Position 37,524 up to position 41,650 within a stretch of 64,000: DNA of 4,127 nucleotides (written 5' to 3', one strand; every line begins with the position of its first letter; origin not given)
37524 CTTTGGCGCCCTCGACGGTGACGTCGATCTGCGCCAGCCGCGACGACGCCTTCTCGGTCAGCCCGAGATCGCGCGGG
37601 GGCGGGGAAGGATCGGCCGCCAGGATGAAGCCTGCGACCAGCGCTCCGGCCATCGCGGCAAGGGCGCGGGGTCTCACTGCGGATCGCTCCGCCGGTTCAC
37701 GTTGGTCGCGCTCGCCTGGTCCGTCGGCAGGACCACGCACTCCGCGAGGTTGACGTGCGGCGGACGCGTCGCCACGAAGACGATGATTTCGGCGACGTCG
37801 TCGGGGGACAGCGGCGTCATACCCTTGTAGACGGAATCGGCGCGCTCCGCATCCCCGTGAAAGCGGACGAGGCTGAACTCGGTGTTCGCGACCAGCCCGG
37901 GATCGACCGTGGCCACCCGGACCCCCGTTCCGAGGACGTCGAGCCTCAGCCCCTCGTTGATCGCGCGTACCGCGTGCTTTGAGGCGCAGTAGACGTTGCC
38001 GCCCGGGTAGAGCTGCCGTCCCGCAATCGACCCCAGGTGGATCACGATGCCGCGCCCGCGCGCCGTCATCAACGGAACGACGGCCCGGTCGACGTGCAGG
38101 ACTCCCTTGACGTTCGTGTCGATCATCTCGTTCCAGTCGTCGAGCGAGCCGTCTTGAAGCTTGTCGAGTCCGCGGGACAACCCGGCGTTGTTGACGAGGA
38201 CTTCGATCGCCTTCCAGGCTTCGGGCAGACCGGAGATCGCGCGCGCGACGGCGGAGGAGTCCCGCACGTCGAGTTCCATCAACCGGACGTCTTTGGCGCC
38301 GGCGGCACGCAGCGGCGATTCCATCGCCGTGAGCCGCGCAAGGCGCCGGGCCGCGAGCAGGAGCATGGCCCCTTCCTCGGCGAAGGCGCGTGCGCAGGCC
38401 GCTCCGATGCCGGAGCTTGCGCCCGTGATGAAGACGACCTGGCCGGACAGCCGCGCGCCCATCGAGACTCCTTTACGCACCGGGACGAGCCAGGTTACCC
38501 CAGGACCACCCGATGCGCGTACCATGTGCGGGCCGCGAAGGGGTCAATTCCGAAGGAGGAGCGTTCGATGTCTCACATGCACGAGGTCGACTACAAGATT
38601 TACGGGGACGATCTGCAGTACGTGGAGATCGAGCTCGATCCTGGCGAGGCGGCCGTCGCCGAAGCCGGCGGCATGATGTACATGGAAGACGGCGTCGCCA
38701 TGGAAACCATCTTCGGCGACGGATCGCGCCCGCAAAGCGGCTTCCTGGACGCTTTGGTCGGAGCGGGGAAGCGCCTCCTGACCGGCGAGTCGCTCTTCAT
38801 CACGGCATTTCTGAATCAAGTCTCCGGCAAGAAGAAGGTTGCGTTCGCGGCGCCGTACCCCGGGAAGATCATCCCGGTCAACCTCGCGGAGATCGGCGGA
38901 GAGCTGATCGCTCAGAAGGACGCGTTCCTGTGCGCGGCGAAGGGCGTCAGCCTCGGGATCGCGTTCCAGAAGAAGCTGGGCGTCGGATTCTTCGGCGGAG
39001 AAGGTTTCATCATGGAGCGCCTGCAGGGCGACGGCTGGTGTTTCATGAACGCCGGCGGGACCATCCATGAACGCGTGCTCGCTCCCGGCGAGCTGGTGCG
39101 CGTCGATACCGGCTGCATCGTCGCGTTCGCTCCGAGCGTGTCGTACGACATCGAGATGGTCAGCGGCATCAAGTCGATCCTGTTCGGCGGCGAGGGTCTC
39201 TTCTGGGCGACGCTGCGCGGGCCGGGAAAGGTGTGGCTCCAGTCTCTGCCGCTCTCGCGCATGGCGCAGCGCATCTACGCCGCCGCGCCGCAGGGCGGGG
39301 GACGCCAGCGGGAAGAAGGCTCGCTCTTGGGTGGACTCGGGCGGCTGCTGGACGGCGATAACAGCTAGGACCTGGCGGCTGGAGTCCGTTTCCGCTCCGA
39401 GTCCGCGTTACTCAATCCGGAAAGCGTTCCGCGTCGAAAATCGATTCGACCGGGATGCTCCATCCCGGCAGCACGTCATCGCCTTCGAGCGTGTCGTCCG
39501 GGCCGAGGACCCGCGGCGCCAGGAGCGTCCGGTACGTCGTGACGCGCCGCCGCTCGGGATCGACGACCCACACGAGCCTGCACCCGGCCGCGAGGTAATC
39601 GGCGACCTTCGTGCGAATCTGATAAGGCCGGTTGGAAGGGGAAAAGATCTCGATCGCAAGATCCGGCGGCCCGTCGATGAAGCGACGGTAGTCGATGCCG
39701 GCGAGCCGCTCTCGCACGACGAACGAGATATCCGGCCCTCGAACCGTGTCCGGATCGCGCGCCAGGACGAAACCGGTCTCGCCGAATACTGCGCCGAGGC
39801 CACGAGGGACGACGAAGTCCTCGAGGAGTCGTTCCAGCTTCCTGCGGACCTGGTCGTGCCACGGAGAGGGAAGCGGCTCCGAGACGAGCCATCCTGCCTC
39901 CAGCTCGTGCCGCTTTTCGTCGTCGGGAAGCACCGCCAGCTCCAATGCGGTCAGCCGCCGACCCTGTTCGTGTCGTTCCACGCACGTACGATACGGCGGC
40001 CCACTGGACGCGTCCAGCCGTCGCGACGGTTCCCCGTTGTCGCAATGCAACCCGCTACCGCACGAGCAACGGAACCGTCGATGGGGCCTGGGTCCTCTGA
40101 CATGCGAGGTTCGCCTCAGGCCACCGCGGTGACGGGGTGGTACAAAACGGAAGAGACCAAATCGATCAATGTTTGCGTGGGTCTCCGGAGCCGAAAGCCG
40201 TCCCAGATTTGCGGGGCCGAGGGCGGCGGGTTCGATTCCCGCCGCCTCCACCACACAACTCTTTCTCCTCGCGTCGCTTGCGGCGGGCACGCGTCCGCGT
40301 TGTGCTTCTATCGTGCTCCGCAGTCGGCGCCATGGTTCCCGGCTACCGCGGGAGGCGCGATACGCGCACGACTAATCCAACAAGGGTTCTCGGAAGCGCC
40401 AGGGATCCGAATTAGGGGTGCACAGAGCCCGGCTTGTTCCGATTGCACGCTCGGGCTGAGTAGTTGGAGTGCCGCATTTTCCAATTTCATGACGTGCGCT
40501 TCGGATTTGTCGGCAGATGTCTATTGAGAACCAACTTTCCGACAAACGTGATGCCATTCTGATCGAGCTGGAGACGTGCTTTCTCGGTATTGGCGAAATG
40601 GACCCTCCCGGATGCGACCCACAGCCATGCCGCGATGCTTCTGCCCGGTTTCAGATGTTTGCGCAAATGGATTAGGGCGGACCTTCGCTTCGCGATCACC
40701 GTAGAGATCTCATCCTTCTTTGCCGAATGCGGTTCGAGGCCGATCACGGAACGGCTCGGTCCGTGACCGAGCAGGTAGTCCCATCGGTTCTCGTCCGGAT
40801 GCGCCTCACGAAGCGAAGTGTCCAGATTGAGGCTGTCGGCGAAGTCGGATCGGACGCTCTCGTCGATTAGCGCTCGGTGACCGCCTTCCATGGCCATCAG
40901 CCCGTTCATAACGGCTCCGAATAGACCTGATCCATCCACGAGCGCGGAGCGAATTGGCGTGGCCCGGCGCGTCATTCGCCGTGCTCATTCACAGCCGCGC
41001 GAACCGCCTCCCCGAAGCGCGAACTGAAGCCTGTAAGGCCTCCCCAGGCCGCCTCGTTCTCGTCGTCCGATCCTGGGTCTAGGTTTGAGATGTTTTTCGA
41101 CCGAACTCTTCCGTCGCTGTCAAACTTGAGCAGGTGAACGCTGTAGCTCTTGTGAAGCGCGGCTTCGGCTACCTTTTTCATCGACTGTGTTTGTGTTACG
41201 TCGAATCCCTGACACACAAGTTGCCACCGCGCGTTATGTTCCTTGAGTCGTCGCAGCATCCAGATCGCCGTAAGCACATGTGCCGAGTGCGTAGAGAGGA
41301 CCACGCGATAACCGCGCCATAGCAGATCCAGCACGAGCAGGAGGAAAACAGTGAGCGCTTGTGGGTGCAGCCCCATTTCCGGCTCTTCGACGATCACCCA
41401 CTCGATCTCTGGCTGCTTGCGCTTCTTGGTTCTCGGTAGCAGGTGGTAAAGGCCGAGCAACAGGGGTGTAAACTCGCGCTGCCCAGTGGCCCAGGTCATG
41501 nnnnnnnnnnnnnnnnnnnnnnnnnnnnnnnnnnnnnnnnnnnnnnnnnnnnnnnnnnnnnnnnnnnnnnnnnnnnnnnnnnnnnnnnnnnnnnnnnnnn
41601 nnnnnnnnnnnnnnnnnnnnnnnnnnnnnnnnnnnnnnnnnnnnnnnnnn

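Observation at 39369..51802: Three tmRNA-3' att scars with neither an intact ssrA nor an integrase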

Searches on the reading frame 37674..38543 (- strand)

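Call 26: search_protein_families(library=pfam, proteins=[window:37674-38543:-], max_evalue=0.0001)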
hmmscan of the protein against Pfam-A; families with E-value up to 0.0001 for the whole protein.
window:37674-38543:- (289 aa): 4 families
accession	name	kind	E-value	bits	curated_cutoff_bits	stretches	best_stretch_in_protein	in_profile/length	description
PF00106.31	adh_short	-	5.3e-48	163.5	26.6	1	35-223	1-186/195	short chain dehydrogenase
PF13561.12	adh_short_C2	-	1.1e-36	127.1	27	1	41-258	1-217/236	Enoyl-(Acyl carrier protein) reductase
PF08659.16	KR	-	6.2e-12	46.2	22.6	1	37-195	3-159/180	KR domain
PF01370.27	Epimerase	-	9.3e-05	22.4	20.9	0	37-155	1-102/240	NAD dependent epimerase/dehydratase family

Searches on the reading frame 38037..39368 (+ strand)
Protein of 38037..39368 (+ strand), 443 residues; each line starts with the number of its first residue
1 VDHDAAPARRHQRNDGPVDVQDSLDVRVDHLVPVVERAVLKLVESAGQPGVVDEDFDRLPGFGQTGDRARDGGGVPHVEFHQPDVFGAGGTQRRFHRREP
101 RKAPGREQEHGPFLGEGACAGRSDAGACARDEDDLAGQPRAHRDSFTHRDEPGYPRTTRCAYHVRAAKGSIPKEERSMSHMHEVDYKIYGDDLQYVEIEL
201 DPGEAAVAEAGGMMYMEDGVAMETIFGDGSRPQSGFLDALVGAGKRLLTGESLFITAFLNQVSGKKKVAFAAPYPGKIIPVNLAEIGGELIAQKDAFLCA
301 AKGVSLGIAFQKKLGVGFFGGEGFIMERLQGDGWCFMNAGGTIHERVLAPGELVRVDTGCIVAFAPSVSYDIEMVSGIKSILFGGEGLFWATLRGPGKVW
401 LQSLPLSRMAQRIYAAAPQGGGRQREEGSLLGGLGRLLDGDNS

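Call 9: search_protein_families(library=pfam, proteins=[window:38037-39368:+], max_evalue=0.01)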
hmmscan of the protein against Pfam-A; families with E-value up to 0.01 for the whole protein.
window:38037-39368:+ (443 aa): 1 family
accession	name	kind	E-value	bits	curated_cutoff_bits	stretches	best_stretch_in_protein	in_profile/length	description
PF01987.23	AIM24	-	1.2e-70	237.9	25.7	1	186-404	1-205/205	Mitochondrial biogenesis AIM24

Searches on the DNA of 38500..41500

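Call 7: search_rna_families(source=window, start=38500, end=41500, threshold=evalue, max_evalue=10, show_alignments=3)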
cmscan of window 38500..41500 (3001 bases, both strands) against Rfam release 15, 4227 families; matches with E-value up to 10: 7.
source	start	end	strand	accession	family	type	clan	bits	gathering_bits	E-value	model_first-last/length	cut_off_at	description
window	40213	40253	+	RF00023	tmRNA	Gene;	CL00001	33.1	47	6.2e-11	1-374/374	no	transfer-messenger RNA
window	40226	40362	+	RF04321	tmRNA_permuted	Gene;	-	27.3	47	0.0058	36-98/213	no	permuted transfer-messenger RNA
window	38968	39030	-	RF01678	P37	Gene; sRNA;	-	20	50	1.2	1-62/62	no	Pseudomonas sRNA P37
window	40193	40251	-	RF04354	Plastid-ycf2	Cis-reg;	-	18.4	65.7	2.6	1-75/75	no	Plastid-ycf2 5UTR RNA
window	38646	38732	-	RF01996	mir-995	Gene; miRNA;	-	18.2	72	4.3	1-88/88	no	mir-995 microRNA precursor family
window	39366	39453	+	RF02133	HOXB13-AS1_2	Gene; lncRNA;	-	14.3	40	4.6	1-81/81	no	HOXB13 antisense RNA 1 conserved region 2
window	38597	38677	+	RF02851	Ysr283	Gene; antisense;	-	11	58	6.7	1-253/253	no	Yersinia sRNA 283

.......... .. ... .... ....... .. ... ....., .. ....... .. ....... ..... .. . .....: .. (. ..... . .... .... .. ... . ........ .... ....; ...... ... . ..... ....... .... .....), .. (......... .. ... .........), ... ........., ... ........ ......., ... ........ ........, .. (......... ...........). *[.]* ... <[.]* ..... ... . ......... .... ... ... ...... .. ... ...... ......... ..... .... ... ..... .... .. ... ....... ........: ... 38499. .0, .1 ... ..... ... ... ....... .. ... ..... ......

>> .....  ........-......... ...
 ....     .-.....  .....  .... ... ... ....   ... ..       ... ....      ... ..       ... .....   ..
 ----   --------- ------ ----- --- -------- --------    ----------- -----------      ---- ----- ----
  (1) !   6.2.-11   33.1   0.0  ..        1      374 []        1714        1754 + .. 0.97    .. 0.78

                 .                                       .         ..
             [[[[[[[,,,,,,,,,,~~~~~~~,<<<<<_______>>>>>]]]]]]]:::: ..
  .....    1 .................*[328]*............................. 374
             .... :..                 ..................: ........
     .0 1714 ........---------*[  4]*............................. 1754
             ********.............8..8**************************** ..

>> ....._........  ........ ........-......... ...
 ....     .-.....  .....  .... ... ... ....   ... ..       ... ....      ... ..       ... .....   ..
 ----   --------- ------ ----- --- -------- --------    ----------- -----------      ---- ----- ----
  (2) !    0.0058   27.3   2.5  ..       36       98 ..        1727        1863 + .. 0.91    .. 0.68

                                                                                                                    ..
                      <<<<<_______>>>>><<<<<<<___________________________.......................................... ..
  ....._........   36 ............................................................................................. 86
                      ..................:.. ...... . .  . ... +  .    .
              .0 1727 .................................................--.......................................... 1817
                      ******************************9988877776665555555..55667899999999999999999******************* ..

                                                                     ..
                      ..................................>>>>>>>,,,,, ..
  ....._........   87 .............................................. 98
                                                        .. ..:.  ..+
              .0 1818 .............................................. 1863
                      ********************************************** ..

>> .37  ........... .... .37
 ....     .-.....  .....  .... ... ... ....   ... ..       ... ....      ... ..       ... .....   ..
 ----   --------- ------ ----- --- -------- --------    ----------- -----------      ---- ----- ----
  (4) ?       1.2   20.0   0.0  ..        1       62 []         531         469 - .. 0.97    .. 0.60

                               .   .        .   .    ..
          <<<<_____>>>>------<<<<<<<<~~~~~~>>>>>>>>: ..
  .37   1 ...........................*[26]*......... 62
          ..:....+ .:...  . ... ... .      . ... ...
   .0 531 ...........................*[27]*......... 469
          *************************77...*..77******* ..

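Call 20: search_rna_families(source=window, start=39960, end=40256, threshold=evalue, max_evalue=10, show_alignments=3)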
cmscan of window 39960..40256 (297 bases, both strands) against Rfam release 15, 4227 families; matches with E-value up to 10: 7.
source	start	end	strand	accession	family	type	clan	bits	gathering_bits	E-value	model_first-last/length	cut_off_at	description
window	40213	40253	+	RF00023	tmRNA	Gene;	CL00001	33.1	47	6.1e-12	1-374/374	no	transfer-messenger RNA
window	40226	40256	+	RF04321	tmRNA_permuted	Gene;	-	26.6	47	0.00083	36-66/213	3'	permuted transfer-messenger RNA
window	40193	40251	-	RF04354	Plastid-ycf2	Cis-reg;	-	18.4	65.7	0.25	1-75/75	no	Plastid-ycf2 5UTR RNA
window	40222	40246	-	RF01686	Acido-1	Gene; sRNA;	-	18.3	50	0.23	41-64/64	no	Acido-1 RNA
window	40213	40248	+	RF01684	mascRNA-menRNA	Gene;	-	14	42.5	3.6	1-56/56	no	MALAT1-associated small cytoplasmic RNA/MEN beta RNA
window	40226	40242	-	RF04351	Plastid-psbl-rps4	Cis-reg;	-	13.1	68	5.1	9-25/53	no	Plastid-psbl-rps4 3UTR RNA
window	40083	40160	+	RF03142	L2-Alphaproteobacteria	Cis-reg; leader;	-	11.8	37.8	1.6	1-66/66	no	L2-Alphaproteobacteria ribosomal protein leader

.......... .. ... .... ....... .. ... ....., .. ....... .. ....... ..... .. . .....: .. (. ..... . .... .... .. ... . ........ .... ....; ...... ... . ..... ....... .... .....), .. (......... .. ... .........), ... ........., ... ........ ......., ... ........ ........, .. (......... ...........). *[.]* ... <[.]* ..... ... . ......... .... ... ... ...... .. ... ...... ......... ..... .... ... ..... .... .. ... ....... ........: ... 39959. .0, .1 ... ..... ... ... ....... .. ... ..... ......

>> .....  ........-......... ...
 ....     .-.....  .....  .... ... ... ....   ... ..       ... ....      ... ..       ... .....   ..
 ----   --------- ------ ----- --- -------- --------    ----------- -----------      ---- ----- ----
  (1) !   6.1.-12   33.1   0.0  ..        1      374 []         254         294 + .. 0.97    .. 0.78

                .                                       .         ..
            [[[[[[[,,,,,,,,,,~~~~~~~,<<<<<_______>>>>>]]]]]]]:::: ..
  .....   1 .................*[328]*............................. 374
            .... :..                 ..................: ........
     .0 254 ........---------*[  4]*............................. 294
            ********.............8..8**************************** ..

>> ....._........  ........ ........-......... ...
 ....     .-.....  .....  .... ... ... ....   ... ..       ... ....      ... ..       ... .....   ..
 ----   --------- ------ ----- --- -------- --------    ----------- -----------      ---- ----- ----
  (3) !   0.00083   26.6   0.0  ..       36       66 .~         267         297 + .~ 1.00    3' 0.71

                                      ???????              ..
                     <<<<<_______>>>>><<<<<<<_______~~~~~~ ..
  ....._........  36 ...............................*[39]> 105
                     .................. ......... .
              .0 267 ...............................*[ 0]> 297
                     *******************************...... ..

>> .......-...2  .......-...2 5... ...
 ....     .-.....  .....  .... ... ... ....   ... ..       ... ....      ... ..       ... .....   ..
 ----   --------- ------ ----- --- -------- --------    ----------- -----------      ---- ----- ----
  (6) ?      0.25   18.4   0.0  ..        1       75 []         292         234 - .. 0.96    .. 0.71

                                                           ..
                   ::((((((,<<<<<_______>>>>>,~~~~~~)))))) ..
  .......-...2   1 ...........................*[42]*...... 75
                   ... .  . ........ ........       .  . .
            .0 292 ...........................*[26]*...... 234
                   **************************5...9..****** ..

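Call 21: search_rna_families(source=window, start=40200, end=40700, threshold=evalue, max_evalue=10, show_alignments=3)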
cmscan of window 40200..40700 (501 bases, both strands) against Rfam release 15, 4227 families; matches with E-value up to 10: 5.
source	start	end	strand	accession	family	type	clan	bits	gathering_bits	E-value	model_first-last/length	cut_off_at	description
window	40200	40253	+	RF00023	tmRNA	Gene;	CL00001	30.7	47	1.1e-10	319-374/374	5'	transfer-messenger RNA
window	40226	40362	+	RF04321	tmRNA_permuted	Gene;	-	27.3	47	0.00097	36-98/213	no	permuted transfer-messenger RNA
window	40222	40246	-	RF01686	Acido-1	Gene; sRNA;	-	14.6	50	2.7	41-64/64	no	Acido-1 RNA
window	40213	40248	+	RF01684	mascRNA-menRNA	Gene;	-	14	42.5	6.1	1-56/56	no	MALAT1-associated small cytoplasmic RNA/MEN beta RNA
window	40226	40242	-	RF04351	Plastid-psbl-rps4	Cis-reg;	-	13.1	68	8.6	9-25/53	no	Plastid-psbl-rps4 3UTR RNA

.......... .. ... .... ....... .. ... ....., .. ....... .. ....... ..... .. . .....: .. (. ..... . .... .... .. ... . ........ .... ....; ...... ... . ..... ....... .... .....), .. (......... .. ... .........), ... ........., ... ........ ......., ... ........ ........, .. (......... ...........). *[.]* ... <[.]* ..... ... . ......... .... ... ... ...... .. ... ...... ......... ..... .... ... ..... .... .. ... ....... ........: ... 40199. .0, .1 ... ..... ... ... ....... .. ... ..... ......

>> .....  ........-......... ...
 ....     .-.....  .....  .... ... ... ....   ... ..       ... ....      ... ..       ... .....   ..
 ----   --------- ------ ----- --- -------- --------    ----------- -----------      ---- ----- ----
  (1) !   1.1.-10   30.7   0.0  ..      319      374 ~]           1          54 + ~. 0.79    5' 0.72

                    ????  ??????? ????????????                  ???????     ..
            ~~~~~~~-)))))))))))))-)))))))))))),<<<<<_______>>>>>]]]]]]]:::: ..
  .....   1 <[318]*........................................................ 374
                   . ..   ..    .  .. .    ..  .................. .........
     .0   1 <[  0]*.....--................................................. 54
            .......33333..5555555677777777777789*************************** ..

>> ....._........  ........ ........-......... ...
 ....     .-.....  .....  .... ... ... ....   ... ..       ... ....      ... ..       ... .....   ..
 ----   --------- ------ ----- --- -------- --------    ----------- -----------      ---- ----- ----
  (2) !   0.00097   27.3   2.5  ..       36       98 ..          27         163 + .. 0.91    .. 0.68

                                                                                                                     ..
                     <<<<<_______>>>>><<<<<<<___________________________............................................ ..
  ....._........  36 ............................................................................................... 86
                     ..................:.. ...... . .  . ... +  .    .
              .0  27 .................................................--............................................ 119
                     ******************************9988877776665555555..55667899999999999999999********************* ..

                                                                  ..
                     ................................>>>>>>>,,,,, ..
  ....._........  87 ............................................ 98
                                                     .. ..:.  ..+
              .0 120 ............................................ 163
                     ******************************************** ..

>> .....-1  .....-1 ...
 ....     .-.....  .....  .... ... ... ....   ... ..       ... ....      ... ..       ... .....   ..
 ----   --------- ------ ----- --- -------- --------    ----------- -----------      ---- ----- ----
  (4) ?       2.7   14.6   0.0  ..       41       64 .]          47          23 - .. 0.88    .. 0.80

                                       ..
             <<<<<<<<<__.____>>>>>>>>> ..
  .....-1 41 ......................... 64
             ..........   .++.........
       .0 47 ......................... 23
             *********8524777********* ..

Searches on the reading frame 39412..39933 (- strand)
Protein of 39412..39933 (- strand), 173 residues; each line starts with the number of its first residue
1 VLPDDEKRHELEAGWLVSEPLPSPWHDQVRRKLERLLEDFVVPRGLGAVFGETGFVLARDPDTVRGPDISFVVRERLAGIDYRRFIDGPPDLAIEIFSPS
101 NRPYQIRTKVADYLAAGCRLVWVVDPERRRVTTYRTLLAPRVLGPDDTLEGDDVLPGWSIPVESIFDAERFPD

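Call 36: search_protein_families(library=padloc, proteins=[window:39412-39933:-], max_evalue=0.001)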
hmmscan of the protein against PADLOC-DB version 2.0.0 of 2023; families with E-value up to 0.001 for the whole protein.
window:39412-39933:- (173 aa): 4 families
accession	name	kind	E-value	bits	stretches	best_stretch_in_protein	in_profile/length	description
PDLC04833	PDC-S03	-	3.2e-18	63.9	1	5-134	36-169/207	-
PDLC04832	PDC-S03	-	8.1e-15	53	1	4-136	20-152/188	-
PDLC04835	PDC-S03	-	2.6e-05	21.9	1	3-126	19-146/207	-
PDLC04834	PDC-S03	-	0.00092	17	0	6-135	22-148/184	-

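Call 60: find_related_loci(query=window:39412-39933:-, collection=metagenome_contigs, flank=6000)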
Query window:39412-39933:- (173 aa) in metagenome_contigs; peptide patterns used: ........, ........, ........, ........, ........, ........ (x = any residue, [..] = any of these).
600 stretches matched a pattern (row limit reached: there are more); 252 encode a relative of the query (tblastn E <= 1e-3); the best 80 are kept; 80 distinct loci.
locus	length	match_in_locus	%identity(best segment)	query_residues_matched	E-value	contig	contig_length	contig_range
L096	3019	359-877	99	1-173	7e-114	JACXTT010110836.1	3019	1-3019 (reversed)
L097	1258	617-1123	66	2-170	8e-67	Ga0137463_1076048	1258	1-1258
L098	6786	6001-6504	57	2-167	1e-56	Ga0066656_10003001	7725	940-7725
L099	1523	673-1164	58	4-166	6e-55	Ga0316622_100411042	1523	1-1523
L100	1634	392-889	63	2-167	1e-54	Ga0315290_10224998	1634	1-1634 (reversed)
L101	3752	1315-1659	73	59-173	5e-51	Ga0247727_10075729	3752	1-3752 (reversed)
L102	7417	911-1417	54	2-168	1e-49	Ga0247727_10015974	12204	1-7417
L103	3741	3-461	55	16-166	9e-46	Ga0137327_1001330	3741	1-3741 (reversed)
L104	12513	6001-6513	52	2-170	9e-46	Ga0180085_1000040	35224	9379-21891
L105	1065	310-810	50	2-166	5e-46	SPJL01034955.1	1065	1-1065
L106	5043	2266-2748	48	7-166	1e-40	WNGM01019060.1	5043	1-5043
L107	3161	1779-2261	48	7-166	7e-41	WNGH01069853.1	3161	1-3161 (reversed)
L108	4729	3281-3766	49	6-166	3e-40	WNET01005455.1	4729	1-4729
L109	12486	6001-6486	49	6-166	6e-40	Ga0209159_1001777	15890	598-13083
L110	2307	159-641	48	7-166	7e-40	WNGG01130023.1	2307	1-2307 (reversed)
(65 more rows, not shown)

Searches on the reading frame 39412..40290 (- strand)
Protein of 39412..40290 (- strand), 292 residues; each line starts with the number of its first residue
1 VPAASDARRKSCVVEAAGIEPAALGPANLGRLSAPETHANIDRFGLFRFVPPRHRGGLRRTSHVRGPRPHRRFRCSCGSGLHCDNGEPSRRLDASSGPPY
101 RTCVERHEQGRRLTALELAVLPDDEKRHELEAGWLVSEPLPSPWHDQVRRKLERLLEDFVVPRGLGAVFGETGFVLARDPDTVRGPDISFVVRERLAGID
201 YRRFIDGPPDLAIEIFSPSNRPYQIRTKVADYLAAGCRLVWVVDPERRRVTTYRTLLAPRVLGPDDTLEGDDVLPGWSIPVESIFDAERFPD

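Call 9: search_protein_families(library=pfam, proteins=[window:39412-40290:-], max_evalue=0.01)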
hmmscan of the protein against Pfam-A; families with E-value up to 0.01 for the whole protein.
window:39412-40290:- (292 aa): 1 family
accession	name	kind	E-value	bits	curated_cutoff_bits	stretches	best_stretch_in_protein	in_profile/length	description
PF05685.18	Uma2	-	2.5e-31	108.9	27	1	120-282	6-172/172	Putative restriction endonuclease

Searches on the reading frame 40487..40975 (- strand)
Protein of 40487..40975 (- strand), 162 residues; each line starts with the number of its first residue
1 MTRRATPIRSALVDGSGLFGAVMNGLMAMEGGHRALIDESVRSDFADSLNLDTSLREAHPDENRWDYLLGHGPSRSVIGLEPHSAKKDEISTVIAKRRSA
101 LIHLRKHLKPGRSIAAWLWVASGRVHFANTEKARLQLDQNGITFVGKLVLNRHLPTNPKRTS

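Call 9: search_protein_families(library=pfam, proteins=[window:40487-40975:-], max_evalue=0.01)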
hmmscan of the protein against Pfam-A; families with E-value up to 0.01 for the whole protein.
window:40487-40975:- (162 aa): 0 families

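Call 36: search_protein_families(library=padloc, proteins=[window:40487-40975:-], max_evalue=0.001)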
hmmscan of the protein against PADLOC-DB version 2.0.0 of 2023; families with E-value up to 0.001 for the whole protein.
window:40487-40975:- (162 aa): 1 family
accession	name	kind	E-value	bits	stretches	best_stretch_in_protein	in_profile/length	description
PDLC04711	PDC-M56B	-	1.1e-19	68.9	1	7-150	7-150/151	-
